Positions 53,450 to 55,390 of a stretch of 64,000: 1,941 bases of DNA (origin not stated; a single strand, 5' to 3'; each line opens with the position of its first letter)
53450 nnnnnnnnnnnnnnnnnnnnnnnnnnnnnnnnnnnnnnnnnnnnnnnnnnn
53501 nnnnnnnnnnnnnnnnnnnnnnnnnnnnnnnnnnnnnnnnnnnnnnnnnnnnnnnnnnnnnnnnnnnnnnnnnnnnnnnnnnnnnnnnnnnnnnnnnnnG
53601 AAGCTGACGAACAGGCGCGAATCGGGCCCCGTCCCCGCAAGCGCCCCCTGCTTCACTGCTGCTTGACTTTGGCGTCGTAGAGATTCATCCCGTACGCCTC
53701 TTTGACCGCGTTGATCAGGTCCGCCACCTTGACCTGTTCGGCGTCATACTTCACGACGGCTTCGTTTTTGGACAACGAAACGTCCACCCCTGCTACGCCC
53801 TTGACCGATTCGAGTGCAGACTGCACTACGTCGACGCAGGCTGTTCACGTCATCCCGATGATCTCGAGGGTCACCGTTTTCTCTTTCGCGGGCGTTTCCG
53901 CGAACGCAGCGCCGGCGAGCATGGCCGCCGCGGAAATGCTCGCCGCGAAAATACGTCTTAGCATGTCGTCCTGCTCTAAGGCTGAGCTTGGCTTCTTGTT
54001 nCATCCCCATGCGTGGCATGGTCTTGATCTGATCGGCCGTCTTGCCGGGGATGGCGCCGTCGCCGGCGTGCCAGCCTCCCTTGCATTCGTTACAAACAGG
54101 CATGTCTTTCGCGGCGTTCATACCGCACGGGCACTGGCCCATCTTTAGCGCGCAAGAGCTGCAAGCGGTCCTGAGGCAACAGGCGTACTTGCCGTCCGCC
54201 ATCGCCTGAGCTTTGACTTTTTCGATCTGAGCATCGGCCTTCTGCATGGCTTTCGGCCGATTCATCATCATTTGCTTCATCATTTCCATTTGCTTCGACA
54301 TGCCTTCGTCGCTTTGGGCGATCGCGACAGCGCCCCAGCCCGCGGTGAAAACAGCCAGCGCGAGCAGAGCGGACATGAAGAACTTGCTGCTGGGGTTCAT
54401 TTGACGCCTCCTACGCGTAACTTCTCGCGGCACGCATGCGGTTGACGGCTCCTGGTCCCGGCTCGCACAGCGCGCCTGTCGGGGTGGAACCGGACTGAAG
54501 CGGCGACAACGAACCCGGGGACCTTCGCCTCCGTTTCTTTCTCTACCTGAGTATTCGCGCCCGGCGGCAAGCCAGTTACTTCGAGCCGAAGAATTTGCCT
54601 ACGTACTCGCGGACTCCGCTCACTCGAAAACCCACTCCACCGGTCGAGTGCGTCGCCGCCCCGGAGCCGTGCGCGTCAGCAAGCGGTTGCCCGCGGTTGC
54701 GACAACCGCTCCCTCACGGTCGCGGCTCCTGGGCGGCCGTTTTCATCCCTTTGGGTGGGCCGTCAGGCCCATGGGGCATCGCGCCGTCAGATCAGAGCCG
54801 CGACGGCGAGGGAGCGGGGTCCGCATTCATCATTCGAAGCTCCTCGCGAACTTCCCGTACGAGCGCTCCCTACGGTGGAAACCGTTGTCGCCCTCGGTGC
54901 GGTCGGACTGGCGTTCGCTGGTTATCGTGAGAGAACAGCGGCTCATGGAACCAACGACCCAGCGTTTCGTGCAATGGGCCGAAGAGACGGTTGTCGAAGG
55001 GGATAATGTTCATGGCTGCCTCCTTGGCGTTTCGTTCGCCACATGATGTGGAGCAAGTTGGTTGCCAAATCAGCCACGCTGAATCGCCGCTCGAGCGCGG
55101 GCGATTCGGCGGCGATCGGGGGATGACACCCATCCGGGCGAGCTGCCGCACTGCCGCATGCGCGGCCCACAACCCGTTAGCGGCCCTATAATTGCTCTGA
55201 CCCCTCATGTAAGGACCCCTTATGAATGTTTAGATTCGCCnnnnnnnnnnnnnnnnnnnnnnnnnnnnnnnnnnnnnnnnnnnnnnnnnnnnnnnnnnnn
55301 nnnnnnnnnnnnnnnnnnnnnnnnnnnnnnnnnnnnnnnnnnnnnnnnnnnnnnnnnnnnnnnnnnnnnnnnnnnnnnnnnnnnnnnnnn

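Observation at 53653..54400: HMA-domain metallochaperone with TGA in place of the first Cys of GMTCxxC, followed by a SECIS-like hairpin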

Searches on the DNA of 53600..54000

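Call 26: search_rna_families(source=window, start=53600, end=54000, threshold=evalue, max_evalue=10)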
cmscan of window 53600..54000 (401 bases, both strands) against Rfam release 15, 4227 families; matches with E-value up to 10: 0.
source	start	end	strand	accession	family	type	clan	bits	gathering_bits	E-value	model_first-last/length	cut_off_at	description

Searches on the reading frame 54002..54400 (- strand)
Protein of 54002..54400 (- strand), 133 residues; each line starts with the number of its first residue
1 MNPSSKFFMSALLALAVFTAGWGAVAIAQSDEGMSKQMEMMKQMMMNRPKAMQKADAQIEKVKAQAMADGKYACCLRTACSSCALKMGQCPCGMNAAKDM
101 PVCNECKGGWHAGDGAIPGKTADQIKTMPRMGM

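Call 6: search_protein_families(library=pfam, proteins=[window:54002-54400:-], max_evalue=0.1)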
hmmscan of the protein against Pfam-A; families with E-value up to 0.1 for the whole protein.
seq(133 aa): 0 families

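Call 7: search_protein_families(library=ncbifam, proteins=[window:54002-54400:-], max_evalue=0.1)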
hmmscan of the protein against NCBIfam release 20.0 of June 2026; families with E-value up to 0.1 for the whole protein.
seq(133 aa): 0 families

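Call 25: list_cluster_members(proteins=[P0001, P0003, window:54002-54400:-])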
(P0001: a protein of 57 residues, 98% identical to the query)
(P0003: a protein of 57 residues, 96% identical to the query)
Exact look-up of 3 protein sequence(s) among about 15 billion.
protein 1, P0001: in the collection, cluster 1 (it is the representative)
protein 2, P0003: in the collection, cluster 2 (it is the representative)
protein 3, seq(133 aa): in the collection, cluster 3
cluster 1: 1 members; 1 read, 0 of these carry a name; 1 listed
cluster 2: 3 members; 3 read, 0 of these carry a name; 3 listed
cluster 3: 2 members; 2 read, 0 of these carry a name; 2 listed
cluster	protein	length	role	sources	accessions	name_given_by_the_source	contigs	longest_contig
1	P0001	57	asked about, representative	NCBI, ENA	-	-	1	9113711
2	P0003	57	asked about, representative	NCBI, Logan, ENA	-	-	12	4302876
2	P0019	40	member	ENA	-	-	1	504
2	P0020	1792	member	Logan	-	-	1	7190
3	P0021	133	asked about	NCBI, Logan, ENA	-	-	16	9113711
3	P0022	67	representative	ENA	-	-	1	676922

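Call 32: find_encoding_contigs(protein=P0021, flank=10000, max_places=10)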
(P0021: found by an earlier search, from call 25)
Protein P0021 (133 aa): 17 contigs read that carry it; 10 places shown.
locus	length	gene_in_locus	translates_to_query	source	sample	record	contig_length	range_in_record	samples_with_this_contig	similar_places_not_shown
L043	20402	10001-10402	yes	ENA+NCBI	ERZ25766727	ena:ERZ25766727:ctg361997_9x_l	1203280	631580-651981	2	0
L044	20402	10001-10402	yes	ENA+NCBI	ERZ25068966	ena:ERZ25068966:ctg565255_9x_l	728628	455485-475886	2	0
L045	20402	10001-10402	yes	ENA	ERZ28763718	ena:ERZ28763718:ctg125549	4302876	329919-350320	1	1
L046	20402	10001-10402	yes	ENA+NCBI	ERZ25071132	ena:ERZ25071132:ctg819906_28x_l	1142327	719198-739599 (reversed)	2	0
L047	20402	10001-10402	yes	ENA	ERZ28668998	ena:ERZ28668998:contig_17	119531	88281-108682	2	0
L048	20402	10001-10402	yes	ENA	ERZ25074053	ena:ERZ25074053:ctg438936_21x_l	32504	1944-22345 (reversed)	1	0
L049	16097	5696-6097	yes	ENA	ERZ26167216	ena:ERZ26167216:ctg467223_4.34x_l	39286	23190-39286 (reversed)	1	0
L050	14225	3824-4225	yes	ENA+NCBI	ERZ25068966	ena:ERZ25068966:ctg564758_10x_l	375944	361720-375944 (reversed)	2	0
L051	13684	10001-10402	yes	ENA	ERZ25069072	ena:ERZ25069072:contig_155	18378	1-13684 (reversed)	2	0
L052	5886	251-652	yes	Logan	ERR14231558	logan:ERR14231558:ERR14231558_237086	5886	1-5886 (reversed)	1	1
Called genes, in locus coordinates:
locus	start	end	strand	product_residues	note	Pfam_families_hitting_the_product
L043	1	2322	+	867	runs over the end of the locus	PF00069:Pkinase, PF07714:PK_Tyr_Ser-Thr, PF03109:ABC1 (weak), PF14531:Kinase-like (weak), PF26549:Tricorn_N (weak), PF26550:Tricorn_2nd (weak), PF26549:Tricorn_N, PF07676:PD40 (weak), +2 more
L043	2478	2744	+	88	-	-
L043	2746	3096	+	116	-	-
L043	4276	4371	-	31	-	-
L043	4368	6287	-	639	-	PF00930:DPPIV_N (faint), PF07676:PD40 (faint), PF25174:Beta-prop_THOC3 (faint), PF26549:Tricorn_N, PF26550:Tricorn_2nd, PF26549:Tricorn_N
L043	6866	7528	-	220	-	PF00158:Sigma54_activat, PF14532:Sigma54_activ_2, PF25601:AAA_lid_14, PF02954:HTH_8, PF13556:HTH_30 (weak)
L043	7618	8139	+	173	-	PF04107:GCS2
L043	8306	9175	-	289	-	PF05235:CHAD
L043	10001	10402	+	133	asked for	-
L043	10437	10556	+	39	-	-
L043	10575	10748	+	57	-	PF00403:HMA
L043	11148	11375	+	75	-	PF11755:DUF3311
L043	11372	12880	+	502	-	PF00474:SSF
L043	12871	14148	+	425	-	PF13579:Glyco_trans_4_4, PF13439:Glyco_transf_4, PF00534:Glycos_transf_1, PF13692:Glyco_trans_1_4, PF13524:Glyco_trans_1_2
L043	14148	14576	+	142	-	PF13279:4HBT_2 (weak), PF03061:4HBT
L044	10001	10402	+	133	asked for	-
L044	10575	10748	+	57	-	PF00403:HMA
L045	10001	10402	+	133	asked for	-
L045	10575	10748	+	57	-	PF00403:HMA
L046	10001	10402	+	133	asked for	-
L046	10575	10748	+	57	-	PF00403:HMA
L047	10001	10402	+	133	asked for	-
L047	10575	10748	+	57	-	PF00403:HMA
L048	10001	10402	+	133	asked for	-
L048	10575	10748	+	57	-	PF00403:HMA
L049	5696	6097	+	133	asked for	-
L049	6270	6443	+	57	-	PF00403:HMA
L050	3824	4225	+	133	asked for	-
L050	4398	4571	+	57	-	PF00403:HMA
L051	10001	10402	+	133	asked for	-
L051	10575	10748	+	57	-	PF00403:HMA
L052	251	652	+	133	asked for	-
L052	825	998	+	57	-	PF00403:HMA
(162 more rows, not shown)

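Call 54: find_homologous_proteins(query=window:54002-54400:-, max_evalue=0.001)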
Query seq(133 aa) (133 aa): 150 proteins with E <= 0.001 among 161 candidates; the best 120 are listed.
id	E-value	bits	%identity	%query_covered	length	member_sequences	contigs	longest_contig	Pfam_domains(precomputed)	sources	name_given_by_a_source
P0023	2.8e-70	252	85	100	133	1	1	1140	-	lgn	-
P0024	1.2e-61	224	81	100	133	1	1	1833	-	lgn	-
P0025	8.7e-58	212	77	98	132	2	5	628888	-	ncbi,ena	-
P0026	8.2e-55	202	79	84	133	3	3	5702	-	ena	-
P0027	2.5e-54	201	82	65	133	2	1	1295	-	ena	-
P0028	2.9e-53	197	71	100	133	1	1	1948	-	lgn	-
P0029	4.5e-53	197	73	95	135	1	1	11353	-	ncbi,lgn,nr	ncbi:MAG: hypothetical protein O2968_19180 [Acidobacteria bacterium]|nr:hypothetical protein [Acidob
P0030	9.7e-53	196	75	88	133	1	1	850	-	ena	-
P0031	1.0e-52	195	69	99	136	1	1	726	-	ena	-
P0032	2.2e-52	194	72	100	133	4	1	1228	-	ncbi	-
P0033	3.0e-52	194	69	96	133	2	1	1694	-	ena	-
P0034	3.2e-52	194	71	95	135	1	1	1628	-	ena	-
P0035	3.9e-52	194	69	96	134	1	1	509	-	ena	-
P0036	8.8e-52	192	69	96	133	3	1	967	-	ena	-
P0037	1.4e-51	192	67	100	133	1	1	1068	-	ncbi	-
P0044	1.0e-50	189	67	100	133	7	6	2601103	-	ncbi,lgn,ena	-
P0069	9.5e-46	173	62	95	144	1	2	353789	-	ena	-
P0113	4.3e-40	155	57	96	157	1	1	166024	-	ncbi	ncbi:MAG: hypothetical protein ACP5VE_03750 [Chthonomonadales bacterium]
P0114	4.6e-40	155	57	92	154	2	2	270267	-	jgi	-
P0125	2.4e-38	149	57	96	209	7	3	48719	-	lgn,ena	-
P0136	4.4e-35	138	53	95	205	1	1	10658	-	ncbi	-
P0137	4.9e-35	138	53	96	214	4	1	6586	-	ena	-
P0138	6.9e-35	138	55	98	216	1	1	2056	-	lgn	-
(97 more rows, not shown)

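Call 55: find_encoding_contigs(protein=P0044, flank=4000, max_places=2)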
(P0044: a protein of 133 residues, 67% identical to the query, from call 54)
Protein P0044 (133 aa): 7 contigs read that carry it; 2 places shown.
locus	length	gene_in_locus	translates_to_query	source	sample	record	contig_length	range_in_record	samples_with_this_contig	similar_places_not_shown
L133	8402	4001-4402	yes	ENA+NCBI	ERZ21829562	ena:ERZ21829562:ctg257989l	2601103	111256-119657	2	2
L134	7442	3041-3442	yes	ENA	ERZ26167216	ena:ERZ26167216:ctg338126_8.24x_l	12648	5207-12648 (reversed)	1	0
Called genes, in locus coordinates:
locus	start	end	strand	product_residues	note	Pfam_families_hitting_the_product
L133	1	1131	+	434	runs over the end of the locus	PF01590:GAF, PF07228:SpoIIE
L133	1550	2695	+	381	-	PF16884:ADH_N_2, PF00107:ADH_zinc_N, PF13602:ADH_zinc_N_2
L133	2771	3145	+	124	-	PF12893:Lumazine_bd_2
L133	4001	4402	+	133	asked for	-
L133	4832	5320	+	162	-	PF13577:SnoaL_4, PF08332:CaMKII_AD (weak), PF07366:SnoaL, PF13474:SnoaL_3, PF14534:DUF4440, PF12680:SnoaL_2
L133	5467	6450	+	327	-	PF08240:ADH_N, PF00107:ADH_zinc_N, PF13602:ADH_zinc_N_2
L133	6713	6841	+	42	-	-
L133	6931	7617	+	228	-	PF03473:MOSC, PF03475:YiiM_3-alpha (weak)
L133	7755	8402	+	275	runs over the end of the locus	PF20113:DUF6503 (weak)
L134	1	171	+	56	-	?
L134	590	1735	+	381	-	PF16884:ADH_N_2, PF00107:ADH_zinc_N, PF13602:ADH_zinc_N_2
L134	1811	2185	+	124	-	PF12893:Lumazine_bd_2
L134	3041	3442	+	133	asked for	-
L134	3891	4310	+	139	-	PF00107:ADH_zinc_N (weak), PF13602:ADH_zinc_N_2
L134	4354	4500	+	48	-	PF00665:rve (weak)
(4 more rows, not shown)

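Call 56: find_encoding_contigs(protein=P0113, flank=4000, max_places=1)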
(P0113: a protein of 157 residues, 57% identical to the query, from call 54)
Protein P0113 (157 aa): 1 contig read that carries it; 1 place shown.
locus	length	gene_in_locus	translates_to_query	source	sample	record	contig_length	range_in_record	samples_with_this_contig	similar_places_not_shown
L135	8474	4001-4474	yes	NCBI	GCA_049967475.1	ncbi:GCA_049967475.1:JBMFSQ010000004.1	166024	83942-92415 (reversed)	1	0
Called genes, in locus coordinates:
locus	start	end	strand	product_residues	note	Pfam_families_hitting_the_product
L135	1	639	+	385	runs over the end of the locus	PF00712:DNA_pol3_beta, PF02767:DNA_pol3_beta_2, PF02768:DNA_pol3_beta_3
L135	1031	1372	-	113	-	-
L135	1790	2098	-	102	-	-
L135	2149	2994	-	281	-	PF13490:zf-HC2 (weak)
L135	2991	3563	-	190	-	PF04542:Sigma70_r2, PF08281:Sigma70_r4_2, PF04545:Sigma70_r4, PF22233:PhyR_sigma-like (weak)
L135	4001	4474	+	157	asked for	-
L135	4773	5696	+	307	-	PF00033:Cytochrome_B, PF13631:Cytochrom_B_N_2, PF13646:HEAT_2, PF02985:HEAT (faint)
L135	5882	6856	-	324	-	-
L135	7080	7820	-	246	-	PF07963:N_methyl, PF07596:SBP_bac_10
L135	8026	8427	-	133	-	-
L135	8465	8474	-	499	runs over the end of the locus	PF13230:GATase_4 (faint), PF13522:GATase_6, PF13537:GATase_7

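Call 57: find_encoding_contigs(protein=P0069, flank=4000, max_places=1)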
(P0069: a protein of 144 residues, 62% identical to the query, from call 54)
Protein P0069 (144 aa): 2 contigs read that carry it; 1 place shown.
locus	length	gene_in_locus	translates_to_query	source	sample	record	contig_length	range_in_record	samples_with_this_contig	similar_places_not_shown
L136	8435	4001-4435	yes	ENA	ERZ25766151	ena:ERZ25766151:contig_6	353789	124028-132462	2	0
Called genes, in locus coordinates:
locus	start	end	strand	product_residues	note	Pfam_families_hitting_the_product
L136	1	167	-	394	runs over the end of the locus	PF01839:FG-GAP (faint), PF13517:FG-GAP_3 (weak)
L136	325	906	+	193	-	PF00355:Rieske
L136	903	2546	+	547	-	PF00033:Cytochrome_B, PF13631:Cytochrom_B_N_2, PF00032:Cytochrom_B_C, PF13442:Cytochrome_CBB3 (faint), PF02433:FixO (weak), PF00034:Cytochrom_C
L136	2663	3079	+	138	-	-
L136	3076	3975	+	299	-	PF13276:HTH_21, PF00665:rve (weak), PF13683:rve_3, PF13333:rve_2 (weak)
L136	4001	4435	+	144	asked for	-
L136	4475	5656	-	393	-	PF00390:malic, PF03949:Malic_M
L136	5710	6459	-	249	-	PF00106:adh_short, PF23441:SDR, PF08659:KR, PF13561:adh_short_C2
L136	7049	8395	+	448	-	PF00078:RVT_1, PF08388:GIIM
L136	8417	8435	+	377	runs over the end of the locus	PF08240:ADH_N, PF00107:ADH_zinc_N, PF13602:ADH_zinc_N_2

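Call 58: find_encoding_contigs(protein=P0114, flank=4000, max_places=1)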
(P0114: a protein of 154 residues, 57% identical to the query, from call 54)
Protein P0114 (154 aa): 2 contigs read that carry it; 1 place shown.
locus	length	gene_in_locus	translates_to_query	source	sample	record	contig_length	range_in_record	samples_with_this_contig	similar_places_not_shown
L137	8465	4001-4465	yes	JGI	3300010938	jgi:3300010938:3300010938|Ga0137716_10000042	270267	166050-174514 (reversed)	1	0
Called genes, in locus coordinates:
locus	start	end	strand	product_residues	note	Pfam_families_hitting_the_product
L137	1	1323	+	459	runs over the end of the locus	PF01171:ATP_bind_3, PF09179:TilS (weak), PF11734:TilS_C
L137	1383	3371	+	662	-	PF06480:FtsH_ext (weak), PF00004:AAA, PF07728:AAA_5 (weak), PF17862:AAA_lid_3, PF01434:Peptidase_M41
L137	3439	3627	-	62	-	-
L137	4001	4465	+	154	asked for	-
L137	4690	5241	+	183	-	PF13646:HEAT_2 (weak), PF13513:HEAT_EZ (faint), PF00578:AhpC-TSA (faint), PF02985:HEAT (faint), PF13646:HEAT_2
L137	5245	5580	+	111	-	PF00578:AhpC-TSA, PF08534:Redoxin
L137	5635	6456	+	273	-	PF13646:HEAT_2, PF02985:HEAT (faint), PF23271:HEAT_GCN1 (weak), PF13646:HEAT_2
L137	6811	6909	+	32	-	-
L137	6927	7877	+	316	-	-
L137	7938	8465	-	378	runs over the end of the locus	PF07676:PD40 (faint), PF26549:Tricorn_N (faint), PF26550:Tricorn_2nd (faint)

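Call 61: search_protein_families(library=pfam, proteins=[P0136, P0138, P0125, P0137], max_evalue=0.1)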
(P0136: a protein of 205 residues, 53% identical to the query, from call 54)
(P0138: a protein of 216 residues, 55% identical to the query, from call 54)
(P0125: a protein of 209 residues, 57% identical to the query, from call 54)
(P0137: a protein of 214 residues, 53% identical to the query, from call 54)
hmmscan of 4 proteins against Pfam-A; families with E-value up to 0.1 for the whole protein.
P0136 (205 aa): 1 family
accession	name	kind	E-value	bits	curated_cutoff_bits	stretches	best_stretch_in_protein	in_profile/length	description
PF24273.1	TRASH_HVO_1752_C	-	0.017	15.7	27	1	162-186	13-37/47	HVO_1752, C-terminal TRASH domain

P0138 (216 aa): 1 family
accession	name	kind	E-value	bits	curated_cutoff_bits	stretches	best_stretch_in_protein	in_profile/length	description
PF24273.1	TRASH_HVO_1752_C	-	0.013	16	27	1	160-196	3-38/47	HVO_1752, C-terminal TRASH domain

P0125 (209 aa): 2 families
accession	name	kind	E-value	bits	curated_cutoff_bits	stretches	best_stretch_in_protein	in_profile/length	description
PF16763.10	Spidroin_N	-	0.0076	16.7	27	1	20-66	20-65/125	Major ampullate spidroin 1, spider silk protein 1, N-term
PF04405.19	ScdA_N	-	0.0079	16.3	32.5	1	166-197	16-43/56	Domain of Unknown function (DUF542)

P0137 (214 aa): 1 family
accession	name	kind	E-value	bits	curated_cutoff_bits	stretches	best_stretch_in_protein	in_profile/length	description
PF24273.1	TRASH_HVO_1752_C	-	0.0071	16.9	27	1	175-198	15-38/47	HVO_1752, C-terminal TRASH domain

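Call 69: predict_structure(alignment_id=A3)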
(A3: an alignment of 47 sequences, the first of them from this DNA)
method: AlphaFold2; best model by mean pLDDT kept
length: 133 residues; sequences in the alignment: 47
mean_pLDDT: 81.0   pTM: 0.56
mean pLDDT of the five models: 81.0, 77.8, 77.3, 72.9, 68.0
residues with pLDDT >= 90: 47; 70-90: 56; 50-70: 23; < 50: 7
segments of 3 or more residues with pLDDT < 50: 21-23
pLDDT, mean of each block of 10 residues (from residue 1): 63 64 50 81 89 90 89 87 84 92 91 93 88 53
secondary structure, 60 per line:
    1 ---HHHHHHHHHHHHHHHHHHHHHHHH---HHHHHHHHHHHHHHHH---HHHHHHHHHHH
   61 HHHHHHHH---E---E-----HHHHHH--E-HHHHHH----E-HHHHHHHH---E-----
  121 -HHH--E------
elements in order: H4-27 H31-46 H50-68 H82-87 H92-97 H104-111

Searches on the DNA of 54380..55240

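Call 90: search_rna_families(source=window, start=54380, end=55240, threshold=evalue, max_evalue=1)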
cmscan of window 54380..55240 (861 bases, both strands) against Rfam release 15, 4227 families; matches with E-value up to 1: 0.
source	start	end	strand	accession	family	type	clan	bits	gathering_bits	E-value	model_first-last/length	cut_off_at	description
